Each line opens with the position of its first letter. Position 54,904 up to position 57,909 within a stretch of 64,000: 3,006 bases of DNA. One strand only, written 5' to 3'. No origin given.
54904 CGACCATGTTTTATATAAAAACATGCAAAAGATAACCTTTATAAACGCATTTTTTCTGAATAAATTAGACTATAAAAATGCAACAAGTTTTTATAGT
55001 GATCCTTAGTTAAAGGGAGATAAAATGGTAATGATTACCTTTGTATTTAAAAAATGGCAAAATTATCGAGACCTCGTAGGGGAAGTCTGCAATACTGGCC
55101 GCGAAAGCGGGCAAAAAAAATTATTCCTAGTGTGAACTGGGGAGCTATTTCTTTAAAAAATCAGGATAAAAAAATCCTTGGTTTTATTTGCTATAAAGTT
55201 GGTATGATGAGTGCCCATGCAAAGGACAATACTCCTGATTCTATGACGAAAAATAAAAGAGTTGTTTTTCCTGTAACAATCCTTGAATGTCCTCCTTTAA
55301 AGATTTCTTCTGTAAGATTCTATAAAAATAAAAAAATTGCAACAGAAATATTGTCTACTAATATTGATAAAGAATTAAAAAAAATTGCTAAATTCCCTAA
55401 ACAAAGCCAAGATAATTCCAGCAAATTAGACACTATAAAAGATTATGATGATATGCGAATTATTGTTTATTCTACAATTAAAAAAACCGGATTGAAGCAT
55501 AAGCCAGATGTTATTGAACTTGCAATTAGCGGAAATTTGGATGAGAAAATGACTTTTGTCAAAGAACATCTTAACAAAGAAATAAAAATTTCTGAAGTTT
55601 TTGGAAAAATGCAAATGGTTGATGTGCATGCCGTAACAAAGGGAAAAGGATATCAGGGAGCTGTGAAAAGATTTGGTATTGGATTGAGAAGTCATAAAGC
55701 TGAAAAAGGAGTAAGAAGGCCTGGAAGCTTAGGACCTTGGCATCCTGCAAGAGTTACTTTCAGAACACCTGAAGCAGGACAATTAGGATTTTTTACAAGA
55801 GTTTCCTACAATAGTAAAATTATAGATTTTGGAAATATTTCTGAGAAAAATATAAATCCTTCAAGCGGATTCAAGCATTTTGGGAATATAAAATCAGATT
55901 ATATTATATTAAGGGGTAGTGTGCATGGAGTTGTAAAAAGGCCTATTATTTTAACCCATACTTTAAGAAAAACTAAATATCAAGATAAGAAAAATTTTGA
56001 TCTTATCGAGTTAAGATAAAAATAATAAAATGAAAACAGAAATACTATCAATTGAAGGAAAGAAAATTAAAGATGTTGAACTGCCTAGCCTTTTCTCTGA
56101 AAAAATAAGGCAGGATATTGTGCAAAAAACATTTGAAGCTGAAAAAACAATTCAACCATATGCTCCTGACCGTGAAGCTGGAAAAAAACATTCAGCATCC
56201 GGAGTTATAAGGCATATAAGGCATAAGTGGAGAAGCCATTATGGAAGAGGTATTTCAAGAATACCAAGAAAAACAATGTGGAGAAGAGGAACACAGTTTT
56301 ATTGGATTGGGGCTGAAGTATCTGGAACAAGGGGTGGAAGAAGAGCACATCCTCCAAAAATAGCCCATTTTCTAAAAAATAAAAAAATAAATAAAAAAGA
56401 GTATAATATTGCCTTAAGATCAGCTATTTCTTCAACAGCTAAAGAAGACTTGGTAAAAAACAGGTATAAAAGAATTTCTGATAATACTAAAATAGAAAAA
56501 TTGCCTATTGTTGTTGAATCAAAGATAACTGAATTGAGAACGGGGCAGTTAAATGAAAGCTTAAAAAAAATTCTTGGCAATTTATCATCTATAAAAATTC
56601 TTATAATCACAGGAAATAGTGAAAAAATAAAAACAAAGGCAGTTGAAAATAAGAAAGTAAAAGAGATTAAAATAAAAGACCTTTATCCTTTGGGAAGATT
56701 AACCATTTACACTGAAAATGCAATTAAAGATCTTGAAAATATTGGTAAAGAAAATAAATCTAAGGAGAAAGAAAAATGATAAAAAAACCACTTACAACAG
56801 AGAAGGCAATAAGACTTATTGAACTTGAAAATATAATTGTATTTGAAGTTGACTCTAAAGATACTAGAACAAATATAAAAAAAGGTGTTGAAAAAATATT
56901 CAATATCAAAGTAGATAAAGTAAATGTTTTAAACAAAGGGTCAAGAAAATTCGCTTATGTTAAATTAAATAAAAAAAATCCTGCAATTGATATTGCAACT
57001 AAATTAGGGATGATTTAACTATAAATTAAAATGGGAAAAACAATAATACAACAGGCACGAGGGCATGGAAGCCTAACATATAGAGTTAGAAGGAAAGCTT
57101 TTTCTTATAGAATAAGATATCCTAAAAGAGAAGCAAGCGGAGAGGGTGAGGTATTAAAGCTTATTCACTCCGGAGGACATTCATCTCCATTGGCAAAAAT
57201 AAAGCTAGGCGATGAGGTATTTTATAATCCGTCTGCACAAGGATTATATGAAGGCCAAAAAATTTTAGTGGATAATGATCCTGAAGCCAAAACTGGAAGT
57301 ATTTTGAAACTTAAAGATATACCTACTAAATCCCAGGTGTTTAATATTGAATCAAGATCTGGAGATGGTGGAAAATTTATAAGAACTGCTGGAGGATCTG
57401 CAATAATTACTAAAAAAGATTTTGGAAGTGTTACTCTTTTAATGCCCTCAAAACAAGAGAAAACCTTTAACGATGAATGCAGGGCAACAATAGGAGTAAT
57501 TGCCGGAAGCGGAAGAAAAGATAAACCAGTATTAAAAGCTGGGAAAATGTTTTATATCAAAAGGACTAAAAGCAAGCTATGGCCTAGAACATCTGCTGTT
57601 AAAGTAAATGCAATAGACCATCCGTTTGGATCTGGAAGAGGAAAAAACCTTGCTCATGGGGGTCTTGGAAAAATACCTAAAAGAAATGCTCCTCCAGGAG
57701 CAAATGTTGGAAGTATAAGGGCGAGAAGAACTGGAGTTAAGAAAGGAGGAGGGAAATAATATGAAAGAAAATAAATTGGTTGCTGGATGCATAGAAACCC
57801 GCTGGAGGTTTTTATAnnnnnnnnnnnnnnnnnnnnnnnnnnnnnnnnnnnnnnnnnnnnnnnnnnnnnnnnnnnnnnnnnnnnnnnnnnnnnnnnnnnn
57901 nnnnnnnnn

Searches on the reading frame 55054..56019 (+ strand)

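Call 60: search_protein_families(library=pfam, proteins=[window:55054-56019:+], max_evalue=0.001)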
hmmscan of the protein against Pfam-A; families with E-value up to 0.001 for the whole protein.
window:55054-56019:+ (321 aa): 1 family
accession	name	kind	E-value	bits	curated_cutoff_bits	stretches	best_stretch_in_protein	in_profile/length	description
PF00297.29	Ribosomal_L3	-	9.2e-60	203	22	1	3-307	5-348/369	Ribosomal protein L3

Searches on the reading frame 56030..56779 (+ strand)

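Call 60: search_protein_families(library=pfam, proteins=[window:56030-56779:+], max_evalue=0.001)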
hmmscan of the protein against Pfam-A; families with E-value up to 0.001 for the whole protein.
window:56030-56779:+ (249 aa): 1 family
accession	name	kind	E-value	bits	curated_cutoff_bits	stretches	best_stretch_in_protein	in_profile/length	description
PF00573.27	Ribosomal_L4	-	3.8e-21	76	25.8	1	16-237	1-189/190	Ribosomal protein L4/L1 family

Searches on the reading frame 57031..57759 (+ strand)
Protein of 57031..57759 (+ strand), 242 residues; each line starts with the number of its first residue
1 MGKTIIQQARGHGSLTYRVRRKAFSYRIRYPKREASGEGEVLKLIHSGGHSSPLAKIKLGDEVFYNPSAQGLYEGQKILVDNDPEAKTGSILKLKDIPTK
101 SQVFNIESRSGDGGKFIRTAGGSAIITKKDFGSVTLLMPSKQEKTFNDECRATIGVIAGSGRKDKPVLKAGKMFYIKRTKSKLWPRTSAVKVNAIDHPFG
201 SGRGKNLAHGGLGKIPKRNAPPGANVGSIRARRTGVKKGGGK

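Call 60: search_protein_families(library=pfam, proteins=[window:57031-57759:+], max_evalue=0.001)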
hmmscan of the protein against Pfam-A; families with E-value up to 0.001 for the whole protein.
window:57031-57759:+ (242 aa): 1 family
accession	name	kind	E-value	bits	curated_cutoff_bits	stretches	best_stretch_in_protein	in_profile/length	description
PF03947.24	Ribosomal_L2_C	-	1.8e-33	115.7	33.7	1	87-207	1-116/126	Ribosomal Proteins L2, C-terminal domain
